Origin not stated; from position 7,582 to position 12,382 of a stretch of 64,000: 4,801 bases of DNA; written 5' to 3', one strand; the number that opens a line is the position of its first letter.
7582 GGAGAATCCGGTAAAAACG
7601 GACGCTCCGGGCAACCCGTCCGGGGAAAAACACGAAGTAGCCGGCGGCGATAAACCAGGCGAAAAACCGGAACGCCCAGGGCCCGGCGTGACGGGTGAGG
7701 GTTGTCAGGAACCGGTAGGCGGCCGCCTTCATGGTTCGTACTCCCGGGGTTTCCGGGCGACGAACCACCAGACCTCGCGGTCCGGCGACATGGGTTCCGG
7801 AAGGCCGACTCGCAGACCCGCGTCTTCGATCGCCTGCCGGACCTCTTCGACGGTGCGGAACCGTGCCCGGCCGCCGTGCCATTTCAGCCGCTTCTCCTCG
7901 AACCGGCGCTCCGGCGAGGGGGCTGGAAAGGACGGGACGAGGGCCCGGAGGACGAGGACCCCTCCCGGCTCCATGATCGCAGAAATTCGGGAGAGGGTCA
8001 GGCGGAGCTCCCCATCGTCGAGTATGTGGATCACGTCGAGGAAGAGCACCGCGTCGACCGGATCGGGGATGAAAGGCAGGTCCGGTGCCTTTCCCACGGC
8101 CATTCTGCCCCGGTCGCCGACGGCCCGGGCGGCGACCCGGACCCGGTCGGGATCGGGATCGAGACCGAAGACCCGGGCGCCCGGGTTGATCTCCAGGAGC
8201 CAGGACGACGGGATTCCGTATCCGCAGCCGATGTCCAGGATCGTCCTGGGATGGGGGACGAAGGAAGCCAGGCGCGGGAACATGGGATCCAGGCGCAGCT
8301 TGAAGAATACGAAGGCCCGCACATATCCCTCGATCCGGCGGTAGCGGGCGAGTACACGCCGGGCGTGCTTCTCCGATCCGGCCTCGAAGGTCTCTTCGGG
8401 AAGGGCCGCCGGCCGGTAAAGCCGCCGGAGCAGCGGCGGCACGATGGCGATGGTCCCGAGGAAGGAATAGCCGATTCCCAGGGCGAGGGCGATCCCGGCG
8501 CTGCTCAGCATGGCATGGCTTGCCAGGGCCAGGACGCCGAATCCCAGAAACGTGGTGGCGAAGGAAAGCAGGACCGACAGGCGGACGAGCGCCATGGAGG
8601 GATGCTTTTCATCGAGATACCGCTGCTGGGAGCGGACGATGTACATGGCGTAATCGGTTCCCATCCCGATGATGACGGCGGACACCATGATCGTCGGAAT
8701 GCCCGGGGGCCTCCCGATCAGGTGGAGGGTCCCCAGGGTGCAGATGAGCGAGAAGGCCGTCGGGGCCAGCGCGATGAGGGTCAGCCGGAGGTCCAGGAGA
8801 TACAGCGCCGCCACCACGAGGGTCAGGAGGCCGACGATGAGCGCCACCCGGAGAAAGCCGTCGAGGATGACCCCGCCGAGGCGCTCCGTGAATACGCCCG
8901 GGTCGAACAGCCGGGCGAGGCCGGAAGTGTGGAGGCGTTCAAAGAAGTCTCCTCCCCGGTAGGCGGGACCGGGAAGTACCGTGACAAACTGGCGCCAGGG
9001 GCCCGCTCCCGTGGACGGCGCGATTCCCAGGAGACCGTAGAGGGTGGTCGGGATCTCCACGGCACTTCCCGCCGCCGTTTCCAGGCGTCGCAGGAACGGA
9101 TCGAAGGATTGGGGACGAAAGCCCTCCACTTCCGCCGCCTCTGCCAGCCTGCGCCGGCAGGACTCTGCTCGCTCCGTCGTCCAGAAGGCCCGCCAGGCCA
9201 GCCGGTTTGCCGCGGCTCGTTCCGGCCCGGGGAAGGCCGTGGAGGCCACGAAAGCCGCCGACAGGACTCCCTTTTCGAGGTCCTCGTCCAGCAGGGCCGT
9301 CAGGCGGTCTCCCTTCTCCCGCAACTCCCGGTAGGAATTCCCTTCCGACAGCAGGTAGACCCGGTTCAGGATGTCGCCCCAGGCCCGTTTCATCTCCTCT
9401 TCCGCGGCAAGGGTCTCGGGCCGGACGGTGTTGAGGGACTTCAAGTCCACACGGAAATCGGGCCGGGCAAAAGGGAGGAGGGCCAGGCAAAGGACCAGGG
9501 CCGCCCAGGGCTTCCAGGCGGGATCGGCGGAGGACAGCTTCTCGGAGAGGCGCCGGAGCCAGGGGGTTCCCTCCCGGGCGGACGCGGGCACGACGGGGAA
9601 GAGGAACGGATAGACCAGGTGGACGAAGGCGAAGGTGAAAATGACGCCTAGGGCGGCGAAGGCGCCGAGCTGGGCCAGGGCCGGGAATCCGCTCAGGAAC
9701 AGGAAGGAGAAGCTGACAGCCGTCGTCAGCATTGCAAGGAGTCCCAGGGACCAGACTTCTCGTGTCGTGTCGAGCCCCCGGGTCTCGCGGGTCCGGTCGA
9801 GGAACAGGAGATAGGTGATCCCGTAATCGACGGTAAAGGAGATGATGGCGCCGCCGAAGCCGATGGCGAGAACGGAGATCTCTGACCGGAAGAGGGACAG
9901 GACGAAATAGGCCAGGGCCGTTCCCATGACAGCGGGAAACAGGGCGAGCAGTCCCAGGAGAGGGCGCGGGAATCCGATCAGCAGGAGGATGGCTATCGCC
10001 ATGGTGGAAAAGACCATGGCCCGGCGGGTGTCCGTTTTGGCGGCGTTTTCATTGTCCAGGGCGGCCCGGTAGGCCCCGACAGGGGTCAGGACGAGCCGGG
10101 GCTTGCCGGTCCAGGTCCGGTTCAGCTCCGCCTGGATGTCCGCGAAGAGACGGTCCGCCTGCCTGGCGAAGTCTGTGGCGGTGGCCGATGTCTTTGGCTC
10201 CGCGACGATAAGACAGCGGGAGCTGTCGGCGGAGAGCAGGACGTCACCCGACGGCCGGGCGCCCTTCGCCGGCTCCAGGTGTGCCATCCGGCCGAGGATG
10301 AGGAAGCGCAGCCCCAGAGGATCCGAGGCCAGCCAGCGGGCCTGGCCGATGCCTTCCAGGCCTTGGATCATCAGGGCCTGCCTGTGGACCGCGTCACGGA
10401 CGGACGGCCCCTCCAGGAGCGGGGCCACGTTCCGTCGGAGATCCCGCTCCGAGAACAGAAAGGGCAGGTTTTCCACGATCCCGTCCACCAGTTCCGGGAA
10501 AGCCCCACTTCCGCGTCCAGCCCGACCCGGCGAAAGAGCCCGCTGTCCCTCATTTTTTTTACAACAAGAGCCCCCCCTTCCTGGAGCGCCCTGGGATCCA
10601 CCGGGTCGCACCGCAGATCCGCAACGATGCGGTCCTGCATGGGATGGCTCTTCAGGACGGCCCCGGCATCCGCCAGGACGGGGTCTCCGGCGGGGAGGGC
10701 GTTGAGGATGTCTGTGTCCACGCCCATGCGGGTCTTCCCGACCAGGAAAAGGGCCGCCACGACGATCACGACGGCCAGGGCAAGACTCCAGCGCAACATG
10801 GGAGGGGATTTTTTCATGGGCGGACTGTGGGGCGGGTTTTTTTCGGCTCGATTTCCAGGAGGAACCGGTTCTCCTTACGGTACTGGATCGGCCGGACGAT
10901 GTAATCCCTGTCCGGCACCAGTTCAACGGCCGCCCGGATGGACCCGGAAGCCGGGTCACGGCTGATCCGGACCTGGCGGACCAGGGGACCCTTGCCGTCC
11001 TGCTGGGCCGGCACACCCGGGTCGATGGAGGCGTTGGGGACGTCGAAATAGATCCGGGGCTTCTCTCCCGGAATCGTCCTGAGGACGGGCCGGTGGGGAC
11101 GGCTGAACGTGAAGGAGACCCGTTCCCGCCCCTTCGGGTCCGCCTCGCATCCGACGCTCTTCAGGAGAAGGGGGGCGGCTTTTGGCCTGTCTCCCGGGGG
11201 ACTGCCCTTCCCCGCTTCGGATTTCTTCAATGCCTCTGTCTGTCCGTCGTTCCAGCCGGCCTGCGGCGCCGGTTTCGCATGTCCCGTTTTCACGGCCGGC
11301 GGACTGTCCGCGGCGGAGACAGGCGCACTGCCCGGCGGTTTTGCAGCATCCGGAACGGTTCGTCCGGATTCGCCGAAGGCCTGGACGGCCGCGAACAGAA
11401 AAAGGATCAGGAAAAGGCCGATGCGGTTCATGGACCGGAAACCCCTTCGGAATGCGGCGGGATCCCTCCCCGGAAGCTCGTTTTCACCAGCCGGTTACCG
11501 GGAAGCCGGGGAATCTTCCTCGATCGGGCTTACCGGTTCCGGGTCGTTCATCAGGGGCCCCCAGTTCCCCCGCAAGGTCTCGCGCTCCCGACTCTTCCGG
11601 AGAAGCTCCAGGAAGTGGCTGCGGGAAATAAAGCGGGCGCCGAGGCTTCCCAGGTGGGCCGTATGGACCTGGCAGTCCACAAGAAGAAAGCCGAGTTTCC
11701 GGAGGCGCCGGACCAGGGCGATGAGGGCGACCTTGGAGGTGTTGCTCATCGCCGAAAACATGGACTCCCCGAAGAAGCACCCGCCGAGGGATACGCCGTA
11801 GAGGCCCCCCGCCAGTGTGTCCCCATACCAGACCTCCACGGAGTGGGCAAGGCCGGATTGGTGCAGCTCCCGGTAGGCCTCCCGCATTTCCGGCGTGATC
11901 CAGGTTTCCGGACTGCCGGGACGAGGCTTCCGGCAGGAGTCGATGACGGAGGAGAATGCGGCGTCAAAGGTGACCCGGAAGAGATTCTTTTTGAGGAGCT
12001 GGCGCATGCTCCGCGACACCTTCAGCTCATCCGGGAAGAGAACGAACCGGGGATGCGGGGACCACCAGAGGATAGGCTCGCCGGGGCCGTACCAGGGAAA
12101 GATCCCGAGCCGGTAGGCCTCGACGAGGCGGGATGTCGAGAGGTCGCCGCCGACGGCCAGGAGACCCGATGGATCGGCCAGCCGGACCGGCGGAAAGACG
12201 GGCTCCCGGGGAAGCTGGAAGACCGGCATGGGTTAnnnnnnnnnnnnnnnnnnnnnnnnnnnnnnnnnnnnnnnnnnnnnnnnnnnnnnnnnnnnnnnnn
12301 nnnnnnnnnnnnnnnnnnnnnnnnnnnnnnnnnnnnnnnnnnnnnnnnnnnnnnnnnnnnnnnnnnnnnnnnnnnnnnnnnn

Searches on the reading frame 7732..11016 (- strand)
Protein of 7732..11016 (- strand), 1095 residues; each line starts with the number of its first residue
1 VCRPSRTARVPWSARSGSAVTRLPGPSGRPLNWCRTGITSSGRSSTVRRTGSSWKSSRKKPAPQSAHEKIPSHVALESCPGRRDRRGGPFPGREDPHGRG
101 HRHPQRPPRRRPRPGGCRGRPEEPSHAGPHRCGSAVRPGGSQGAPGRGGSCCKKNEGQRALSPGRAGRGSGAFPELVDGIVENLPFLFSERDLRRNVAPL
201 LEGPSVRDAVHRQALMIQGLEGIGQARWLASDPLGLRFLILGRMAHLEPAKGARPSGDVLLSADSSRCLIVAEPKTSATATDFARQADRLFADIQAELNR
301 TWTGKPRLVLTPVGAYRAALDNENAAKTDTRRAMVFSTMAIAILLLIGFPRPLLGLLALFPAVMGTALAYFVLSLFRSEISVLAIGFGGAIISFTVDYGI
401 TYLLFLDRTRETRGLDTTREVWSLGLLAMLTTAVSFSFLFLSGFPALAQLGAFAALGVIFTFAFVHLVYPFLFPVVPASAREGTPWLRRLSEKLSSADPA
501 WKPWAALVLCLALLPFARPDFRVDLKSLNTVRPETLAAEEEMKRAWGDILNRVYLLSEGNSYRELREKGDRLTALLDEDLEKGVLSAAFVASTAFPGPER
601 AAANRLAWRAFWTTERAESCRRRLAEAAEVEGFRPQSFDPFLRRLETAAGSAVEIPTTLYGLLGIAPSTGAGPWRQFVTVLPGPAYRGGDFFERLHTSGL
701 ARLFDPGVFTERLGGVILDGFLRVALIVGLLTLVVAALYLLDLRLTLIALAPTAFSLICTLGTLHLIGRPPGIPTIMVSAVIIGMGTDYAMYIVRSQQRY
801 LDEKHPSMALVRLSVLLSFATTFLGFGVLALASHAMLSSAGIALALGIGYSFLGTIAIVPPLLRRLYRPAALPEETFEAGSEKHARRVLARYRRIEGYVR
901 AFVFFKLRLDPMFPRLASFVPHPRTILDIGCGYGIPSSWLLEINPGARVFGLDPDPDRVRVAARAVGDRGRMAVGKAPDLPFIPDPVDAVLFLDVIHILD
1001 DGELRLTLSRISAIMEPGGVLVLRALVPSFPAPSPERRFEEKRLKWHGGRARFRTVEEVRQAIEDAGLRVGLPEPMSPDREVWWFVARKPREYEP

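Call 39: search_protein_families(library=pfam, proteins=[window:7732-11016:-], max_evalue=0.001)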
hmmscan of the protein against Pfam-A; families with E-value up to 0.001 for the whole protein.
window:7732-11016:- (1095 aa): 6 families
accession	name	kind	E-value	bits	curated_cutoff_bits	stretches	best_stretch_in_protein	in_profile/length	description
PF13649.12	Methyltransf_25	-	8.4e-13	49.3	27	1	926-1019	1-97/97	Methyltransferase domain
PF08241.18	Methyltransf_11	-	1.4e-12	48.5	21.2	1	927-1023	1-95/95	Methyltransferase domain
PF08242.18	Methyltransf_12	-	5.8e-11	43.4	30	1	927-1021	1-98/98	Methyltransferase domain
PF13489.12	Methyltransf_23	-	2.1e-09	37.8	27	1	915-1070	15-161/164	Methyltransferase domain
PF03176.21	MMPL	-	2.5e-09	37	20.5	2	314-473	129-299/333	MMPL family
PF13847.12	Methyltransf_31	-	1.5e-05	25.2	27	1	925-1027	6-113/145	Methyltransferase domain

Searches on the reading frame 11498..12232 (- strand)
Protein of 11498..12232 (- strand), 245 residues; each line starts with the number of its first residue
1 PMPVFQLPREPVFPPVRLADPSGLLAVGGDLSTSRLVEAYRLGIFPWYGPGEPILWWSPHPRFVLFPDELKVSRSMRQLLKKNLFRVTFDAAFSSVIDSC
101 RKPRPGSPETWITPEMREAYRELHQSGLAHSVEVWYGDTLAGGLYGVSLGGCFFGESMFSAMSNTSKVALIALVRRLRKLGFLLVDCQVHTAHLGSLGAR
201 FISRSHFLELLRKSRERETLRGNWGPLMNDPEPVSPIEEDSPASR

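Call 39: search_protein_families(library=pfam, proteins=[window:11498-12232:-], max_evalue=0.001)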
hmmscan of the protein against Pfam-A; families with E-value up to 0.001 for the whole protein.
window:11498-12232:- (245 aa): 1 family
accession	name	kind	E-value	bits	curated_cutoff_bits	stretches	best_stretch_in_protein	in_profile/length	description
PF03588.20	Leu_Phe_trans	-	2.7e-73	245.5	22.7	1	34-202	2-170/171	Leucyl/phenylalanyl-tRNA protein transferase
